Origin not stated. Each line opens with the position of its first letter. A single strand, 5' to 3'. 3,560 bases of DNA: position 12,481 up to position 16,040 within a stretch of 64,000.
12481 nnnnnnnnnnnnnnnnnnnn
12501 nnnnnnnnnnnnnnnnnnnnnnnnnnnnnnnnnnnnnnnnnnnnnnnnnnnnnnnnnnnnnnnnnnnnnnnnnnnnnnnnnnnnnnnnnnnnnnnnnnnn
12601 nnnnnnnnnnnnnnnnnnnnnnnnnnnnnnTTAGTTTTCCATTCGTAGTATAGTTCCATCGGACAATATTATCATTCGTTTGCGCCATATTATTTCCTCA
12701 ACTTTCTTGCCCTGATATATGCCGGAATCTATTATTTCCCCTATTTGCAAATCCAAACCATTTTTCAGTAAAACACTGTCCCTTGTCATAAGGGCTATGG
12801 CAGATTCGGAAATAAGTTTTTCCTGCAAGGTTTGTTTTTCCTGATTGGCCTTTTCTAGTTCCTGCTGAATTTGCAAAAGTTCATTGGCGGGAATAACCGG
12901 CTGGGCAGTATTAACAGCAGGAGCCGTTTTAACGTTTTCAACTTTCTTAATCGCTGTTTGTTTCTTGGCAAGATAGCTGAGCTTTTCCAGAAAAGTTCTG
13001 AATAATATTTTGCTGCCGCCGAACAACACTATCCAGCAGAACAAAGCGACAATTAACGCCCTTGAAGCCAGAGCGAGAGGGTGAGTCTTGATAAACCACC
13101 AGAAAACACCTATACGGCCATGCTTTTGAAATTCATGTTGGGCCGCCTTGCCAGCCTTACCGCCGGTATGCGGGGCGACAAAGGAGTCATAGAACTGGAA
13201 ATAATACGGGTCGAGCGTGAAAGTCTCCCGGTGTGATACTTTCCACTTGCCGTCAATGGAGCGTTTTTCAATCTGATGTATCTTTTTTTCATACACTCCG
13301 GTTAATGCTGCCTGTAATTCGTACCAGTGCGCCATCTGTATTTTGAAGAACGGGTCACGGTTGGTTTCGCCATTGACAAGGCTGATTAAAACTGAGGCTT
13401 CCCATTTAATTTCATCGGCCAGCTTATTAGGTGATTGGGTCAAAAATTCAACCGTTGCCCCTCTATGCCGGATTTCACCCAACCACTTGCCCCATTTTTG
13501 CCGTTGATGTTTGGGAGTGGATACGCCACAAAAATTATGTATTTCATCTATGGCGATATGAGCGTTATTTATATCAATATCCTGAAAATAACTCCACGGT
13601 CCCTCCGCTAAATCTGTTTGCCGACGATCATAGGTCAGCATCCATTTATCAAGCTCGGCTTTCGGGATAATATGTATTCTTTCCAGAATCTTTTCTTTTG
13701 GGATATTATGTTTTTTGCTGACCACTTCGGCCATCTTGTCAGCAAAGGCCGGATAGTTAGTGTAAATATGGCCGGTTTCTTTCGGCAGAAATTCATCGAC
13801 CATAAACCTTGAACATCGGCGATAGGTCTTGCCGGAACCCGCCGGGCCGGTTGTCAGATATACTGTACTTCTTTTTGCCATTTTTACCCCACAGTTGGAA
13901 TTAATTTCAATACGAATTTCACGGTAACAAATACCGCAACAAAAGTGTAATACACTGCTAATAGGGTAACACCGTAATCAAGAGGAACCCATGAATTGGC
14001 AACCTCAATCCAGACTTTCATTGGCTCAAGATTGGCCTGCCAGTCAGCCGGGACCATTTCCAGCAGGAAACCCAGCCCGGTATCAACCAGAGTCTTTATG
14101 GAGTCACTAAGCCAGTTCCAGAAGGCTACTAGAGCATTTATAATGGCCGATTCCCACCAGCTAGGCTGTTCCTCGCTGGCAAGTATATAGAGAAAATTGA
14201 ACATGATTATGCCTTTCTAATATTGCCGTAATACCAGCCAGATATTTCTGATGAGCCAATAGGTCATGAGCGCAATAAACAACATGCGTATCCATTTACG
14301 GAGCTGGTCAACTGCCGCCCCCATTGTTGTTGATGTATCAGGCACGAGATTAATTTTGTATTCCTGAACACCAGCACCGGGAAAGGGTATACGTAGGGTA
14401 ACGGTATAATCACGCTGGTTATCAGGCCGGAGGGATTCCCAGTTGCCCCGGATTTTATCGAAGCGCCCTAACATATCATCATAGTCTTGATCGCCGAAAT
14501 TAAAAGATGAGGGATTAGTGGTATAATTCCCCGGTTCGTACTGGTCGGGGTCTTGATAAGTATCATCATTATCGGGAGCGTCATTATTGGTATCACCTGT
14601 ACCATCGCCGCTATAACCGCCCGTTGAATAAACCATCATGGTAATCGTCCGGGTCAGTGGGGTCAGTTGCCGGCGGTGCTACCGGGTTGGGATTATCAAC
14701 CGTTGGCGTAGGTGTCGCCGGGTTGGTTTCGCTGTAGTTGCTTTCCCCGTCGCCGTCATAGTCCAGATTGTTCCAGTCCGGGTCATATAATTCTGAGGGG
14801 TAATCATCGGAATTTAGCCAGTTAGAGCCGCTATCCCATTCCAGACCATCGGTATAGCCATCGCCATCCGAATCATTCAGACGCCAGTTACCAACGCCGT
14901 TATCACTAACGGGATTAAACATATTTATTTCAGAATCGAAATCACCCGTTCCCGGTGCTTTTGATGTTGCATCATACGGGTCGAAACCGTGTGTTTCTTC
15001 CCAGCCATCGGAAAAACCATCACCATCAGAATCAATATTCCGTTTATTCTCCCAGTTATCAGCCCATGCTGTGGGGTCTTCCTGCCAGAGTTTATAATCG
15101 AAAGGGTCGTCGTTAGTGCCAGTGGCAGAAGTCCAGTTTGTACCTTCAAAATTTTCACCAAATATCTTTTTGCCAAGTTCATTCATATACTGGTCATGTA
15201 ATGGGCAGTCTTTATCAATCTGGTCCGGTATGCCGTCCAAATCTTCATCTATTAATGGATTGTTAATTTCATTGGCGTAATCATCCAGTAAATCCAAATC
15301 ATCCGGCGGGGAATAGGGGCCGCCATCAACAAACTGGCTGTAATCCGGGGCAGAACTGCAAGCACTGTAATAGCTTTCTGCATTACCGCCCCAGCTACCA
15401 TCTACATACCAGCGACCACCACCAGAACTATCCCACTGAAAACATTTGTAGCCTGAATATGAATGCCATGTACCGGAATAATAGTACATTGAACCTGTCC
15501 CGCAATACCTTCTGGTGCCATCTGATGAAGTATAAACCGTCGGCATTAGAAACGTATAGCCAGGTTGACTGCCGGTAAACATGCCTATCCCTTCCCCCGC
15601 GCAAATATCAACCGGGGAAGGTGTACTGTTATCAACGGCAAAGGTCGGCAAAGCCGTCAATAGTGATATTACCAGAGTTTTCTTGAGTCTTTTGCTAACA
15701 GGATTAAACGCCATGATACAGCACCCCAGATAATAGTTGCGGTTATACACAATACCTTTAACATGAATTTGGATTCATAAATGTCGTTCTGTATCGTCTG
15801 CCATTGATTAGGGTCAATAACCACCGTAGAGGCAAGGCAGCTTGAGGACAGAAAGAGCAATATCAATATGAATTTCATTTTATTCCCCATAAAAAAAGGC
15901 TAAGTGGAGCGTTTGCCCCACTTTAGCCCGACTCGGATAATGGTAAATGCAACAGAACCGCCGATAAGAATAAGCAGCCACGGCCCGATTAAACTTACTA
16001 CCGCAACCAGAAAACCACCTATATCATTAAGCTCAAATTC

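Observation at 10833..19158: Apparently complete filamentous (inovirus-like) prophage with its own secretin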

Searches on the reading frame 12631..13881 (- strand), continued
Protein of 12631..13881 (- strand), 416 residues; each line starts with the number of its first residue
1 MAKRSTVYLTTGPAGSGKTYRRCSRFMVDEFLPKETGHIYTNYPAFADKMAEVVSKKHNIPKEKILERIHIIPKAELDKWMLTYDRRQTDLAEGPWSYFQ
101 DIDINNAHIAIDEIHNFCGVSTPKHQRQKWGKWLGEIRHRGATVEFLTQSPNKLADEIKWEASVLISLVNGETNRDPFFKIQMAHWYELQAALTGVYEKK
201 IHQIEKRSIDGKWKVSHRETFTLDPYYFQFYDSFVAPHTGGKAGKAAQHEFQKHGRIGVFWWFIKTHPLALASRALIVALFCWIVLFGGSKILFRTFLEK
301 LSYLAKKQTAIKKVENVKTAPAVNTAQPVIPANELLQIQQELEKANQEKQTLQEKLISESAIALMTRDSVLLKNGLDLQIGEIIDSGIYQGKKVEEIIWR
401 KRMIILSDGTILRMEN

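Call 67: find_homologous_proteins(query=L002:2484-3650:-, max_evalue=1e-60)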
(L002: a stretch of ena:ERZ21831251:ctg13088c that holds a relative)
Query L002:2484-3650:- (388 aa): 1612 proteins with E <= 1e-60 among 4766 candidates; the best 120 are listed.
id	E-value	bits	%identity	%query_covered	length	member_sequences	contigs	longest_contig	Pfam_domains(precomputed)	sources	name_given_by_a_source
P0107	1.9e-258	875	100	100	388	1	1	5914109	PF00589.28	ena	-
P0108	2.1e-221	753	87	100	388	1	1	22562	PF00589.28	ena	-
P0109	1.5e-218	743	84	98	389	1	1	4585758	PF00589.28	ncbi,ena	-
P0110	3.1e-214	729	83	98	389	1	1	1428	PF00589.28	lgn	-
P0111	1.2e-181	622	73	98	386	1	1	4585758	PF00589.28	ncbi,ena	-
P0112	6.5e-175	600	70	97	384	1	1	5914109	PF00589.28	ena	-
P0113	1.4e-168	579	67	99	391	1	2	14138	PF00589.28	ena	-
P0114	2.6e-165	568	66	99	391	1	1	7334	PF00589.28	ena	-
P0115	8.3e-165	566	66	97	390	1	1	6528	PF00589.28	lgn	-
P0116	8.5e-163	560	66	99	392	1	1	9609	PF00589.28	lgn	-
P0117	2.8e-162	558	66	97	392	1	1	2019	PF00589.28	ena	-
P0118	3.6e-162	558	66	97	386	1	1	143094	PF00589.28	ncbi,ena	-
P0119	3.9e-162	558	65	97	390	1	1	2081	PF00589.28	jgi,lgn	-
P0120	9.0e-161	553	64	98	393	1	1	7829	PF00589.28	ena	-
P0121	5.3e-160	551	64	98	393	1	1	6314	PF00589.28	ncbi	-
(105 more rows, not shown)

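Call 68: find_encoding_contigs(protein=P0107, flank=10000, max_places=2)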
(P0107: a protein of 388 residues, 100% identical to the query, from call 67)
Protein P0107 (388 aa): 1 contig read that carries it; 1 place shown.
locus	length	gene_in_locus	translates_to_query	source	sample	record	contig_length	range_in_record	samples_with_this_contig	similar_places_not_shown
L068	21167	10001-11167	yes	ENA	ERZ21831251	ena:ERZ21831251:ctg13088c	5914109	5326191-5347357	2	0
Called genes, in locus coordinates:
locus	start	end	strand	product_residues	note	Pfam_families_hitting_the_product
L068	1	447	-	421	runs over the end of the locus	PF01555:N6_N4_Mtase (faint)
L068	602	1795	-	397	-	PF00263:Secretin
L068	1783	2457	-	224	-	PF05857:TraX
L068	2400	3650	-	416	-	PF05707:Zot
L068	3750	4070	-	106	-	-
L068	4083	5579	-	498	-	PF18884:TSP3_bac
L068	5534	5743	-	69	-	-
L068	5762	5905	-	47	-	-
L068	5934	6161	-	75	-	-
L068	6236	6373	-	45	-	-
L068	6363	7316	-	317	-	PF23343:REP_ORF2-G2P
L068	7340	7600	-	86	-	-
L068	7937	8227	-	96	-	PF13412:HTH_24 (weak)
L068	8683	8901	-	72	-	-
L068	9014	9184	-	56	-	-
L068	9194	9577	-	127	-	-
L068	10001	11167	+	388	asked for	PF00589:Phage_integrase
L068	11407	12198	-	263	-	-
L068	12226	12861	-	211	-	-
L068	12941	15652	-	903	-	PF13229:Beta_helix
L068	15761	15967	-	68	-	-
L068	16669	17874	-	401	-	-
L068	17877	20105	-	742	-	PF13589:HATPase_c_3, PF02518:HATPase_c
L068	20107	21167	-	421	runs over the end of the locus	PF01555:N6_N4_Mtase (weak), PF02086:MethyltransfD12 (weak)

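Call 69: find_encoding_contigs(protein=P0108, flank=10000, max_places=2)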
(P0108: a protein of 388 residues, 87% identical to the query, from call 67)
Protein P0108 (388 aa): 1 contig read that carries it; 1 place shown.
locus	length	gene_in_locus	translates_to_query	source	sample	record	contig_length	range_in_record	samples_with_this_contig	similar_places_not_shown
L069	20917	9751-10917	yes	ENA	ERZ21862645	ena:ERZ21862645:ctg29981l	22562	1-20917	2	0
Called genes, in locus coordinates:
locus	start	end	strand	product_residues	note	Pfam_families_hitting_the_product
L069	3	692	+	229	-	?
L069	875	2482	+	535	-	PF01202:SKI, PF01264:Chorismate_synt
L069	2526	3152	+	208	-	PF12535:Nudix_N, PF00293:NUDIX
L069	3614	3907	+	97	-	PF12840:HTH_20 (weak), PF01022:HTH_5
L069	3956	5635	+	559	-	PF01266:DAO (faint), PF03486:HI0933_like (faint), PF07992:Pyr_redox_2, PF13738:Pyr_redox_3, PF00070:Pyr_redox, PF02852:Pyr_redox_dim, PF00581:Rhodanese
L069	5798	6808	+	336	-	PF13593:SBF_like, PF01758:SBF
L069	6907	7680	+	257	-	-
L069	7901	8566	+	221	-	PF00551:Formyl_trans_N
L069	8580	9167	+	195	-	PF13419:HAD_2, PF00702:Hydrolase, PF13242:Hydrolase_like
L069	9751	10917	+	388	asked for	PF00589:Phage_integrase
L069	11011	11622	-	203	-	-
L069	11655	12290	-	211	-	-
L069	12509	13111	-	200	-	-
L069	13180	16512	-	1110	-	PF13540:RCC1_2, PF00415:RCC1, PF13540:RCC1_2 (weak), PF25390:WD40_RLD, PF13540:RCC1_2, PF00415:RCC1, PF25390:WD40_RLD, PF13229:Beta_helix (weak), +1 more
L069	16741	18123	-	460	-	PF25013:LRR_Zer-1 (weak)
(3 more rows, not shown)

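Call 77: search_protein_families(library=ncbifam, max_evalue=0.001, proteins=[window:12631-13881:-])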
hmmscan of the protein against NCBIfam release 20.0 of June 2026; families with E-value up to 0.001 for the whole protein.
window:12631-13881:- (416 aa): 0 families

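Call 91: find_encoding_contigs(protein=P0074, flank=10000, max_places=4)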
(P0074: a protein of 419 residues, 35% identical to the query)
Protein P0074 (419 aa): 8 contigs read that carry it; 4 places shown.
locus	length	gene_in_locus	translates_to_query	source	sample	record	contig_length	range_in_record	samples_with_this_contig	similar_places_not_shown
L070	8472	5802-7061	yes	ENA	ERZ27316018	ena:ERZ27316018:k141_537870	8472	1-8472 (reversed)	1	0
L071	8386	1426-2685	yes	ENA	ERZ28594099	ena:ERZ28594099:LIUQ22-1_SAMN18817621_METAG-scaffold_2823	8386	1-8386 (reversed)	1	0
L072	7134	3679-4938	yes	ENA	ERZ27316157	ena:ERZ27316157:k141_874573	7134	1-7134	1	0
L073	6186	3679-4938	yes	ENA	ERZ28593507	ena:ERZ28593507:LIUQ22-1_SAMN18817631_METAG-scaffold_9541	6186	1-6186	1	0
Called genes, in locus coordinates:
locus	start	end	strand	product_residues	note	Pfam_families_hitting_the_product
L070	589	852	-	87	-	-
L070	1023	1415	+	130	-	-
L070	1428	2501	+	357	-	PF02486:Rep_trans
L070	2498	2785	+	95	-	-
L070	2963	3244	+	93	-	-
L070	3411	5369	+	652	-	-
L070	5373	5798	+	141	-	-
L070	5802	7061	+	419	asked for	-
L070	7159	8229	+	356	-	PF00263:Secretin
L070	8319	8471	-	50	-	?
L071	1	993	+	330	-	?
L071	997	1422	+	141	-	-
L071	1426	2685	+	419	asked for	-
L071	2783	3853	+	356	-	PF00263:Secretin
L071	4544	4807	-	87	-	-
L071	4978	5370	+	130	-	-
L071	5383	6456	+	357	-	PF02486:Rep_trans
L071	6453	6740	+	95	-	-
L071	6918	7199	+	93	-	-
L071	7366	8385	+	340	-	?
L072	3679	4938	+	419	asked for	-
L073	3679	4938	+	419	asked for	-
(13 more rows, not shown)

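Call 92: find_encoding_contigs(protein=P0007, flank=10000, max_places=3)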
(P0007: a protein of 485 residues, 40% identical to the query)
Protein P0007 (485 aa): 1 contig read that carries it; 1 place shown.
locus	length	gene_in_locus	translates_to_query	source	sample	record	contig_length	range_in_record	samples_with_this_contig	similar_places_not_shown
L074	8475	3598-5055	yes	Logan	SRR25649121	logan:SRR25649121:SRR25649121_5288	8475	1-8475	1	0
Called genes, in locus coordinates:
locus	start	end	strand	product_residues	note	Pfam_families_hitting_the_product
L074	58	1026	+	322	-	-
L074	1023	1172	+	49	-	-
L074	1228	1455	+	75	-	-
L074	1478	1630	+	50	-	-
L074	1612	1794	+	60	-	-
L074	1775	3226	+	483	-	PF18884:TSP3_bac (weak)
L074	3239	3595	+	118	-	-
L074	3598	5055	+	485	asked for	PF05707:Zot (faint)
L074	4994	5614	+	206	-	PF05857:TraX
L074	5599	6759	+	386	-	PF00263:Secretin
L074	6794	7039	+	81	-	-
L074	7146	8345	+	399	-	PF13102:Phage_int_SAM_5, PF00589:Phage_integrase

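Call 94: find_encoding_contigs(protein=P0112, flank=10000, max_places=2)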
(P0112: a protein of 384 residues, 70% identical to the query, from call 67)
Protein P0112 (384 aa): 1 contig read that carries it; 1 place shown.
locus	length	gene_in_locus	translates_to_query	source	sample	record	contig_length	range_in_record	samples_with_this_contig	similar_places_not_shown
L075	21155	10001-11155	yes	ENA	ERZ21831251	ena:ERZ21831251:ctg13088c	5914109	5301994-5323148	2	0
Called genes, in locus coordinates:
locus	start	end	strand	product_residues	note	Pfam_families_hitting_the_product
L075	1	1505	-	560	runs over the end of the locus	-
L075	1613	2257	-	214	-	-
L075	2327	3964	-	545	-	-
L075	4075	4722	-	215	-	-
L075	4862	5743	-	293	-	PF00005:ABC_tran, PF13304:AAA_21 (weak)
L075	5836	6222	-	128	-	PF00392:GntR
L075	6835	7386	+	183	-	PF02357:NusG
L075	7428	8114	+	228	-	PF09335:VTT_dom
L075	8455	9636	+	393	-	-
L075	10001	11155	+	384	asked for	PF00589:Phage_integrase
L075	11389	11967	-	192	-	-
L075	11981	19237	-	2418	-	PF20148:DUF6531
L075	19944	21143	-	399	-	-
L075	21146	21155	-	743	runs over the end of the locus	PF13589:HATPase_c_3, PF02518:HATPase_c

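Call 95: find_encoding_contigs(protein=P0118, flank=10000, max_places=2)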
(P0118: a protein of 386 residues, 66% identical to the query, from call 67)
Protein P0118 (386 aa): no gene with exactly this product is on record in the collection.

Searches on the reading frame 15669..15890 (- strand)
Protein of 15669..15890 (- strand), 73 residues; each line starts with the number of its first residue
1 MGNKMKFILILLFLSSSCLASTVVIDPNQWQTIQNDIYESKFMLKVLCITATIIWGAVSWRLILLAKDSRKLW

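Call 13: search_protein_families(library=pfam, max_evalue=0.05, proteins=[window:15669-15890:-])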
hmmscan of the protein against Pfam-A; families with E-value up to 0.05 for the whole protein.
window:15669-15890:- (73 aa): 1 family
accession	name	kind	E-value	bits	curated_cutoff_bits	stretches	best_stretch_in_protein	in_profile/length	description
PF17505.7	DUF5437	-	0.032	14.7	27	1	5-27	1-23/60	Family of unknown function (DUF5437)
